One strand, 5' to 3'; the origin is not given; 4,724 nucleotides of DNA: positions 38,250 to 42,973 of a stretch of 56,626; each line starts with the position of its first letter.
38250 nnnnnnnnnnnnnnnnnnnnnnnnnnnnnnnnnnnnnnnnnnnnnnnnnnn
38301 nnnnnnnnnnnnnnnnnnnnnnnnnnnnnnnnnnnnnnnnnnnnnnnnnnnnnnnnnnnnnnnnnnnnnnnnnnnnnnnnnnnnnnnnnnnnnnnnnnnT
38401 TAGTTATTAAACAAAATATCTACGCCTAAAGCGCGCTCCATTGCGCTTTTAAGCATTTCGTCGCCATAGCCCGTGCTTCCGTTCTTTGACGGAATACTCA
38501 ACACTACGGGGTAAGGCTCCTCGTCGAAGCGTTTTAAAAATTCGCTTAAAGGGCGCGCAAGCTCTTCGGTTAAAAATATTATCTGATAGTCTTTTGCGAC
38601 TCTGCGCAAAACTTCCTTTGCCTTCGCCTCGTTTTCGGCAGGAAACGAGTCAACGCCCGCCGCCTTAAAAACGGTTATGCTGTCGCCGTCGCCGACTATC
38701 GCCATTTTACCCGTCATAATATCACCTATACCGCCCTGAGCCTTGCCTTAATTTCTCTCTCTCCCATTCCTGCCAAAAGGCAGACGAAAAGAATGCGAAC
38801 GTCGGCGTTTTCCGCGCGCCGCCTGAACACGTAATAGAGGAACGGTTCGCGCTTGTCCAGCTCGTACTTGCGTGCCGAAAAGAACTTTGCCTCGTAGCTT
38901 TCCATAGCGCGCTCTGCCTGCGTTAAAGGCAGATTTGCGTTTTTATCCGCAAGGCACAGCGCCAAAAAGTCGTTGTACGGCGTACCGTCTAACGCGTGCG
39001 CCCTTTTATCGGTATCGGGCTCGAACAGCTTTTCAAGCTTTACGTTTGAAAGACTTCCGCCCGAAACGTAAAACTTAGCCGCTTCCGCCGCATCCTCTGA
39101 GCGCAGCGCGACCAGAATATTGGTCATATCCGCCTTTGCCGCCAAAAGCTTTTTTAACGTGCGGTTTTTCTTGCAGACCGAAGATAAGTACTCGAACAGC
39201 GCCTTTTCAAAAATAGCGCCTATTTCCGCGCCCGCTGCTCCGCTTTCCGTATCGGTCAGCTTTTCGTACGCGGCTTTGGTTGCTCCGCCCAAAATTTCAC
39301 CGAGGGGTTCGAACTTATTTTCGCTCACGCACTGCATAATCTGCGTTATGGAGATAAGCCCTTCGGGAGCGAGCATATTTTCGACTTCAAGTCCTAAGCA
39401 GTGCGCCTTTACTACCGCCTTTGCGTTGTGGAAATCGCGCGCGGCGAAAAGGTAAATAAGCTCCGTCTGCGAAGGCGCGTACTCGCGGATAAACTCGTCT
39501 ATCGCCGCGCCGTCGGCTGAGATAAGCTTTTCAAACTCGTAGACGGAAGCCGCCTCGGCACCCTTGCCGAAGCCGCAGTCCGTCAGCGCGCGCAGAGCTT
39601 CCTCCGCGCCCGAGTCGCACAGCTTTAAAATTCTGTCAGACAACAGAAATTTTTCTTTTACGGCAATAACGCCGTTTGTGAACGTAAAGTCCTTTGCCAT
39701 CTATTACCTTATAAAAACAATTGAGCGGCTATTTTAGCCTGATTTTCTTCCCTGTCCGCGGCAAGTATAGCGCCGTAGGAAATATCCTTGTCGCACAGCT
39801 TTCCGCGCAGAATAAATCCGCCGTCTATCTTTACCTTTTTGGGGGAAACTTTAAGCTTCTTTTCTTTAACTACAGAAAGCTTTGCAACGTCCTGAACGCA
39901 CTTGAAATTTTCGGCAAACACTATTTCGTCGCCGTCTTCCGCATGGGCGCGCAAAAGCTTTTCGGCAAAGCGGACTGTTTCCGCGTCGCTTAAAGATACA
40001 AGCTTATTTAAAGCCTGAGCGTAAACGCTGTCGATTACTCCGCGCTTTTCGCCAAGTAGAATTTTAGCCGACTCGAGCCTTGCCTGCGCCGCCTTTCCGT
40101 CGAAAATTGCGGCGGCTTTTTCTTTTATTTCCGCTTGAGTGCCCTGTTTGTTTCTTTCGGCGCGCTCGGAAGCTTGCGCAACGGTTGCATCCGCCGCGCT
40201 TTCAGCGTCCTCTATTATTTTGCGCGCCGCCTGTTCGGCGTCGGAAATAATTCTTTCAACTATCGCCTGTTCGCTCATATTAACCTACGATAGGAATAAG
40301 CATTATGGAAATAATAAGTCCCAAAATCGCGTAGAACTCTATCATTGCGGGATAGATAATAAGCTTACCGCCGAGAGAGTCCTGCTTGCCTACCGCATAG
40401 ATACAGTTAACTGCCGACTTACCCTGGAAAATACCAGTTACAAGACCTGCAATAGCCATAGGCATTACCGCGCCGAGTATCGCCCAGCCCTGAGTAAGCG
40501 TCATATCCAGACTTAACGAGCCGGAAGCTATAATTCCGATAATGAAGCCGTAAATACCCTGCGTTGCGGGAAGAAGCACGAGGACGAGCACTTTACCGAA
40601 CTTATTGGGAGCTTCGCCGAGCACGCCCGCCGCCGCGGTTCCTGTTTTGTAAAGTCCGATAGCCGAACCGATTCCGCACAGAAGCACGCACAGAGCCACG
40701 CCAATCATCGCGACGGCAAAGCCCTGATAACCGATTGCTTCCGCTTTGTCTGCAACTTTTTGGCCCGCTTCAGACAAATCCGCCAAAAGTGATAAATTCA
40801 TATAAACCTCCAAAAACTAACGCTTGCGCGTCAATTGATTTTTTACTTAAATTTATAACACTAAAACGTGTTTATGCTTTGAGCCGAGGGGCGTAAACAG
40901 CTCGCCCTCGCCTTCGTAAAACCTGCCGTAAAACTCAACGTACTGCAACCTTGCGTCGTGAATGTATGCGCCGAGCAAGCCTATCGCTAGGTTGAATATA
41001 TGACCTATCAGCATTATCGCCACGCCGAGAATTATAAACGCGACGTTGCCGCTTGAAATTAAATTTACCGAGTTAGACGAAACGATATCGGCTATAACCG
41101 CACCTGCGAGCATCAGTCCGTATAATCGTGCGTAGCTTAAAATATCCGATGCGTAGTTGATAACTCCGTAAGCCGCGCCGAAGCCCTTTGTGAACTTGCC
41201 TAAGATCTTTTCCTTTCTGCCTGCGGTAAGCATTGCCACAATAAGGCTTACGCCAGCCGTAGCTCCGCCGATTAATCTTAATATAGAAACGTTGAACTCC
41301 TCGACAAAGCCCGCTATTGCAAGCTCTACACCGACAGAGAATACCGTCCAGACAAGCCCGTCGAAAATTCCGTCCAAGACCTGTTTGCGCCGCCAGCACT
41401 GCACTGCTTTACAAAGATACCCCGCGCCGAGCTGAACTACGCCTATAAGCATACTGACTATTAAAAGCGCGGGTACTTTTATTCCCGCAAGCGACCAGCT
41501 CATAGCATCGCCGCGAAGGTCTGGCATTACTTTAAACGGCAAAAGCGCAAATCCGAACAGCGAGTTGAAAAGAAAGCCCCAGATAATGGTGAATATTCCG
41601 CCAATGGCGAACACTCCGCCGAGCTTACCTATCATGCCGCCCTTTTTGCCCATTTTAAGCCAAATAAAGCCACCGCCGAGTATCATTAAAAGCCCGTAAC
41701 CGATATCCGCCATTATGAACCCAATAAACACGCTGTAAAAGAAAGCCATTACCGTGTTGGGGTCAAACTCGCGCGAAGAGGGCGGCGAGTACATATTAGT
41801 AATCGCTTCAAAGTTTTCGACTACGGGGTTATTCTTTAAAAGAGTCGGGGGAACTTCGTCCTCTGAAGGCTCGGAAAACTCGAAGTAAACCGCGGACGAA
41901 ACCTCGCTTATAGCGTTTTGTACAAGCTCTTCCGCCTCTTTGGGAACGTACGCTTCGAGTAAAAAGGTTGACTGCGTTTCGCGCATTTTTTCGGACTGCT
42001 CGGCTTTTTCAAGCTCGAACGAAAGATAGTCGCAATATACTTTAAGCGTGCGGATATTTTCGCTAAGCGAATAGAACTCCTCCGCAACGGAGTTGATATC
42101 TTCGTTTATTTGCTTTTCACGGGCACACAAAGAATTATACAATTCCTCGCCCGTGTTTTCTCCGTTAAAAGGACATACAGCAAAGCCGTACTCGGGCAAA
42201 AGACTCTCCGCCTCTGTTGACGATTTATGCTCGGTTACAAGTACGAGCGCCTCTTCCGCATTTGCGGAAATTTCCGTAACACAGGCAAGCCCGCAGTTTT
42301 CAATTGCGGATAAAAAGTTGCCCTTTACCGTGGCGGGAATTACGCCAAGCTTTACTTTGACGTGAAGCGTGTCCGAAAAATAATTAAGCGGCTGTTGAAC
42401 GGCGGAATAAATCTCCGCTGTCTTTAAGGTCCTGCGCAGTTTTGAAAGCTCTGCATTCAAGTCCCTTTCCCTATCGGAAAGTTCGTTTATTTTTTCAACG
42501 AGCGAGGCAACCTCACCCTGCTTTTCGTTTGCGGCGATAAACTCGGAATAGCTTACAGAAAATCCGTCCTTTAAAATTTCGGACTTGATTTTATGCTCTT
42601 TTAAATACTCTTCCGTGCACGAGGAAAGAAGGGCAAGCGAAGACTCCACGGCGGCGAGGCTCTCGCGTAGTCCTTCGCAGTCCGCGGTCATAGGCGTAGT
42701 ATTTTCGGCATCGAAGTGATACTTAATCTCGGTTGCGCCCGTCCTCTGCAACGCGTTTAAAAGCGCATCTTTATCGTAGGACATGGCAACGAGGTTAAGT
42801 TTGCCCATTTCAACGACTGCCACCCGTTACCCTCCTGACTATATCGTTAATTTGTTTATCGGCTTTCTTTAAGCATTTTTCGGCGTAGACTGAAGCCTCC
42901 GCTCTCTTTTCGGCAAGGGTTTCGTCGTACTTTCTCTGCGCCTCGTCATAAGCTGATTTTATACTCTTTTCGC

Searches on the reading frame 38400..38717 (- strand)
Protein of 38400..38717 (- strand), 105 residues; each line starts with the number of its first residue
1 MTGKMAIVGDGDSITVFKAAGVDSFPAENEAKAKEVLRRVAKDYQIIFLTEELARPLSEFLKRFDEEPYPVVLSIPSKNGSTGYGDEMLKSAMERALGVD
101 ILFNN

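Call 11: search_protein_families(library=pfam, proteins=[window:38400-38717:-])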
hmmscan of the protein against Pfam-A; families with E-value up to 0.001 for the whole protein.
window:38400-38717:- (105 aa): 1 family
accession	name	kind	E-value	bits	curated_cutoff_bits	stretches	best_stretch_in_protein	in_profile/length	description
PF01990.22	ATP-synt_F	-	2.9e-21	76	23.5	1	5-90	1-88/91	ATP synthase (F/14-kDa) subunit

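Call 70: find_homologous_proteins(query=window:38400-38717:-, max_evalue=1e-30)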
Query window:38400-38717:- (105 aa): 887 proteins with E <= 1e-30 among 935 candidates; the best 120 are listed.
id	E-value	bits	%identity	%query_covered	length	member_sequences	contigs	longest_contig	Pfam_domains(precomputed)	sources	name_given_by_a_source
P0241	1.4e-60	219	100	100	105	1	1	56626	PF01990.23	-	-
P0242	3.9e-60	218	99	100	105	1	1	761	PF01990.23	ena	-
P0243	2.9e-59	215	98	100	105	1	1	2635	PF01990.23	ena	-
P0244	6.4e-58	211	94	100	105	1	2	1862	PF01990.23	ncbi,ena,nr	ncbi:MAG: V-type ATP synthase subunit F [Clostridia bacterium]|nr:V-type ATP synthase subunit F [Clo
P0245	7.5e-58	211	96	100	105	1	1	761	PF01990.23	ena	-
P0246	1.2e-55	204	90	100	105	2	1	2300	PF01990.23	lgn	-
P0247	1.5e-55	203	91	100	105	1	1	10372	PF01990.23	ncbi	-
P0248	7.5e-54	198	89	100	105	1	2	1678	PF01990.23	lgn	-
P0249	1.0e-53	197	87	100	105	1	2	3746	PF01990.23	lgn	-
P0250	1.5e-53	197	90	100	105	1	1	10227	PF01990.23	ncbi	-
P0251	2.8e-53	196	88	100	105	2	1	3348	PF01990.23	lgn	-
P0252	2.8e-53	196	88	100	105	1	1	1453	PF01990.23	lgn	-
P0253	3.1e-53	196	89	100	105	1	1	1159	PF01990.23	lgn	-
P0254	3.3e-53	196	88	100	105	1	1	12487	PF01990.23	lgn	-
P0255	3.9e-53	196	87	100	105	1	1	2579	PF01990.23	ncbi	-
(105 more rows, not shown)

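Call 71: find_encoding_contigs(protein=P0243, flank=3000, max_places=4)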
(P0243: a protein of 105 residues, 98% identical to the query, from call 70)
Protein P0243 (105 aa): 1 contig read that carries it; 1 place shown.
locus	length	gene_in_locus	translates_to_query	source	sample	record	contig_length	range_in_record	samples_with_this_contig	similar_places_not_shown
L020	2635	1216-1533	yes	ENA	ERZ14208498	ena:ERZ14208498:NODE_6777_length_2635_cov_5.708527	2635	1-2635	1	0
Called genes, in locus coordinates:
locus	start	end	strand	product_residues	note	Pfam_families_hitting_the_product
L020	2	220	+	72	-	?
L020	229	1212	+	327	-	PF01992:vATP-synt_AC39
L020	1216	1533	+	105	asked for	PF01990:ATP-synt_F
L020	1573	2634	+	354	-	?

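Call 72: find_encoding_contigs(protein=P0244, flank=3000, max_places=4)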
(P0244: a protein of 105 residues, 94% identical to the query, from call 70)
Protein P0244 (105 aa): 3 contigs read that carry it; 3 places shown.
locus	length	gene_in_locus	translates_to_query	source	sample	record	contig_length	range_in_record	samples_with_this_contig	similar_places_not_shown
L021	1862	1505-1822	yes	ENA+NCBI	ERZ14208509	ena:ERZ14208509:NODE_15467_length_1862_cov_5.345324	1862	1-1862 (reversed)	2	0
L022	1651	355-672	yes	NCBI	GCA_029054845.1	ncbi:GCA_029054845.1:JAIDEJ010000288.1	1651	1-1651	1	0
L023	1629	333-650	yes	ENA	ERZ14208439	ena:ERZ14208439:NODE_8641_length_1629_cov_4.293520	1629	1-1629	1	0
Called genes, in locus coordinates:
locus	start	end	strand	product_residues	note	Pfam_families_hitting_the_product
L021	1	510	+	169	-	?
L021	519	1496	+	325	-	PF01992:vATP-synt_AC39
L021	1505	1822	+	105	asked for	PF01990:ATP-synt_F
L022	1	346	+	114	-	PF01992:vATP-synt_AC39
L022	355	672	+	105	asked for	PF01990:ATP-synt_F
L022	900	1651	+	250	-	PF02874:ATP-synt_ab_N, PF16886:ATP-synt_ab_Xtn, PF00006:ATP-synt_ab (weak)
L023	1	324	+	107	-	?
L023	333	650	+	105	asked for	PF01990:ATP-synt_F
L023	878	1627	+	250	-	PF02874:ATP-synt_ab_N, PF16886:ATP-synt_ab_Xtn, PF00006:ATP-synt_ab (weak)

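Call 73: find_encoding_contigs(protein=P0246, flank=3000, max_places=4)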
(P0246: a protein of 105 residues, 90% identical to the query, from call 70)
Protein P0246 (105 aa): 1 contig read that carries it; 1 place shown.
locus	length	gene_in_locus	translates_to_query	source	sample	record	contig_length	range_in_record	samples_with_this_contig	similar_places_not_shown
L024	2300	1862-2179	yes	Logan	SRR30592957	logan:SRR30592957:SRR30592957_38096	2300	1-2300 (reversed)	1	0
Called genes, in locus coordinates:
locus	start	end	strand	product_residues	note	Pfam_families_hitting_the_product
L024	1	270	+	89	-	?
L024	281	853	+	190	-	-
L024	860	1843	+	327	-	PF01992:vATP-synt_AC39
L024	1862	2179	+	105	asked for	PF01990:ATP-synt_F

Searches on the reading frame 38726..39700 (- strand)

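Call 11: search_protein_families(library=pfam, proteins=[window:38726-39700:-])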
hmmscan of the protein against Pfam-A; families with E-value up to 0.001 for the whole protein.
window:38726-39700:- (324 aa): 1 family
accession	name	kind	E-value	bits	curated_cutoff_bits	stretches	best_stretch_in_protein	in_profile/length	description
PF01992.21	vATP-synt_AC39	-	5.1e-35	121.8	29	1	13-319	7-338/339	ATP synthase (C/AC39) subunit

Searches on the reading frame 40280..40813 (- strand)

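Call 56: search_protein_families(library=pfam, proteins=[window:40280-40813:-])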
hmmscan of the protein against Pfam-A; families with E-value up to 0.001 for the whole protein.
window:40280-40813:- (177 aa): 1 family
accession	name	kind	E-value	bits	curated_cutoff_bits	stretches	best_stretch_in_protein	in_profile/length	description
PF00137.26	ATP-synt_C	-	2.9e-27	95.1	24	2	37-95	1-59/60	ATP synthase subunit C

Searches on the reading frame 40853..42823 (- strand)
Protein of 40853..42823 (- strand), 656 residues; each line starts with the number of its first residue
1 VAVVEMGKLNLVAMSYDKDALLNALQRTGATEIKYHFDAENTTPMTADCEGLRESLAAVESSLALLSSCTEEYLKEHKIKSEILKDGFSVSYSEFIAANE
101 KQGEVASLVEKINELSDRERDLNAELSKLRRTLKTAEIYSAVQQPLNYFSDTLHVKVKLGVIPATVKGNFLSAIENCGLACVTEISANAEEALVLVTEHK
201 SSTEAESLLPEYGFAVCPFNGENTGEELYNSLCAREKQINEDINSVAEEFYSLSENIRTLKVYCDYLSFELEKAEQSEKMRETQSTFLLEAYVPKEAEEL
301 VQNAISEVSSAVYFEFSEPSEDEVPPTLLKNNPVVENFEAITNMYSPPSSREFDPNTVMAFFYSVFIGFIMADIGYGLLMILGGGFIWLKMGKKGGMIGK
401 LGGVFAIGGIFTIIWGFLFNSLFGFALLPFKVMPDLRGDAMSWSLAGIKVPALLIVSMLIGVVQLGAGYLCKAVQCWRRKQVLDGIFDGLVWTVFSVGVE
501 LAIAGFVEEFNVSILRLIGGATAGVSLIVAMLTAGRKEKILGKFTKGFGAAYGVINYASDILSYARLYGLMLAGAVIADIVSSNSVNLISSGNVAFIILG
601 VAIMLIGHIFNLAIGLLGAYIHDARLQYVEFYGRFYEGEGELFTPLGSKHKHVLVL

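Call 56: search_protein_families(library=pfam, proteins=[window:40853-42823:-])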
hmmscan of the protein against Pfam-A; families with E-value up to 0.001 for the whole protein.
window:40853-42823:- (656 aa): 1 family
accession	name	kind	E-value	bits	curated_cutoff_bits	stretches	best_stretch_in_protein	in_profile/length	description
PF01496.24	V_ATPase_I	-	5.8e-23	81.2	30.7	2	226-430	256-464/815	V-type ATPase 116kDa subunit family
